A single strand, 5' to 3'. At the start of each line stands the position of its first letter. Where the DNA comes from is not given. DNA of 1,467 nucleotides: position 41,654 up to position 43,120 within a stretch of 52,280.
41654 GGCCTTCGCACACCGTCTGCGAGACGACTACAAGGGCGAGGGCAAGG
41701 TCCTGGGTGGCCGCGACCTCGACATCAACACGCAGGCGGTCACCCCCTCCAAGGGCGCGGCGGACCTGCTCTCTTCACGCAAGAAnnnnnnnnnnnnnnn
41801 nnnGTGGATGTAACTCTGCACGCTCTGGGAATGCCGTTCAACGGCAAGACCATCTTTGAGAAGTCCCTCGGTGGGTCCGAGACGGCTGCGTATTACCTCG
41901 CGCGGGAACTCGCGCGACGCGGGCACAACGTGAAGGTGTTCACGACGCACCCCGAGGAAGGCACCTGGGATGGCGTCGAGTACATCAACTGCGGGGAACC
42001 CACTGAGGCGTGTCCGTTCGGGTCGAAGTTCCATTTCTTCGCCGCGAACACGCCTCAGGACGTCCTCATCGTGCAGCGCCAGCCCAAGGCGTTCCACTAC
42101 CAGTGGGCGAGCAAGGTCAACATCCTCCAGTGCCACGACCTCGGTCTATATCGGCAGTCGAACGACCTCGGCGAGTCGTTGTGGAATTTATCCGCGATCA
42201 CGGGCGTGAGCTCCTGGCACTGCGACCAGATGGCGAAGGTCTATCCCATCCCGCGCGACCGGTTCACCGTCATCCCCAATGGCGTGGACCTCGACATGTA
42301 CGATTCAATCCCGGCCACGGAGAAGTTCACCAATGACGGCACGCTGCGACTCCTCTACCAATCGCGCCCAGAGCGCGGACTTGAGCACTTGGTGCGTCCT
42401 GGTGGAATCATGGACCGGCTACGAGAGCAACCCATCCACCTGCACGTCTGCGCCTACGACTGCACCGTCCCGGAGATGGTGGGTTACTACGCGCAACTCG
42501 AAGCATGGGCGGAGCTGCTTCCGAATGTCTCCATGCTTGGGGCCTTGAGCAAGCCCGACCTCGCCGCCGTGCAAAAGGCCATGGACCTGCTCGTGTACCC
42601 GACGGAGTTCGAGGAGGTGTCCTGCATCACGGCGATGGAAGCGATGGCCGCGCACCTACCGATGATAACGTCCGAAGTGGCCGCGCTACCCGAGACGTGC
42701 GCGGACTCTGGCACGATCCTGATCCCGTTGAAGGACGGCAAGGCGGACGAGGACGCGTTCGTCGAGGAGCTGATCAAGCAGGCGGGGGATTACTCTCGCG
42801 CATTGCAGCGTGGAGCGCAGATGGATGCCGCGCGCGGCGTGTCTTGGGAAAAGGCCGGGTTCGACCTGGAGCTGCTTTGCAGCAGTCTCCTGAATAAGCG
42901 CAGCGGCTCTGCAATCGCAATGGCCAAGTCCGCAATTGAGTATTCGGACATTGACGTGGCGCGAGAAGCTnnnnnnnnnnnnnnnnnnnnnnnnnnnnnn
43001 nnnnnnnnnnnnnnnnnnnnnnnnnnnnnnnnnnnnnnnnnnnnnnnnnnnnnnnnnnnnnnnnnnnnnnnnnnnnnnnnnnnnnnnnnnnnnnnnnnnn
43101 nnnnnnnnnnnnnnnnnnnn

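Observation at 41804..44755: GT4-methyltransferase-GT2 mega-enzyme in the head module: candidate virion glycosylation assembly line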

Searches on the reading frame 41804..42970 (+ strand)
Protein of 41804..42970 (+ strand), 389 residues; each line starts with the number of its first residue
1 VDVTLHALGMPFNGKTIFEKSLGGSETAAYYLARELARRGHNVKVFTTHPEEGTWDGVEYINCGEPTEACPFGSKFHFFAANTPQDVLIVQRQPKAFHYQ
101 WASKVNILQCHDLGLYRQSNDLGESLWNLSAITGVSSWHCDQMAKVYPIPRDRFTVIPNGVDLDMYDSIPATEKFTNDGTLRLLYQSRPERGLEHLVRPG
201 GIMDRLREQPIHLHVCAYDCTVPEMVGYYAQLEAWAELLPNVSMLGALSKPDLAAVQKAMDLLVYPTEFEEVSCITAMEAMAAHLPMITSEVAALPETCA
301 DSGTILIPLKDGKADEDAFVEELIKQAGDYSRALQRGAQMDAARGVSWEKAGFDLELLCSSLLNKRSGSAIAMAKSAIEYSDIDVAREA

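Call 21: search_solved_structures(query=window:41804-42970:+, max_evalue=0.01)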
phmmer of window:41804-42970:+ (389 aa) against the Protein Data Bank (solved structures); distinct sequences matched with E-value up to 0.01: 6.
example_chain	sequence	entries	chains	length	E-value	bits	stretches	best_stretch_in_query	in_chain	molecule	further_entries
7qsg_A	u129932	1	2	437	2.7e-07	33.1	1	135-329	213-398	D-inositol 3-phosphate glycosyltransferase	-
3c4q_A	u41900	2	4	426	3.2e-06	29.5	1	145-359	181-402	Predicted glycosyltransferases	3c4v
3c48_A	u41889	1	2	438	3.6e-06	29.3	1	145-359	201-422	Predicted glycosyltransferases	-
6tvp_A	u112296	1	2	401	0.00015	24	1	130-335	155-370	Alpha-maltose-1-phosphate synthase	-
2iv7_A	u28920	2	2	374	0.001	21.3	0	231-306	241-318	LIPOPOLYSACCHARIDE CORE BIOSYNTHESIS PROTEIN RFAG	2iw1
6kih_A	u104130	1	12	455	0.0032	19.6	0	241-355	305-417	Tll1590 protein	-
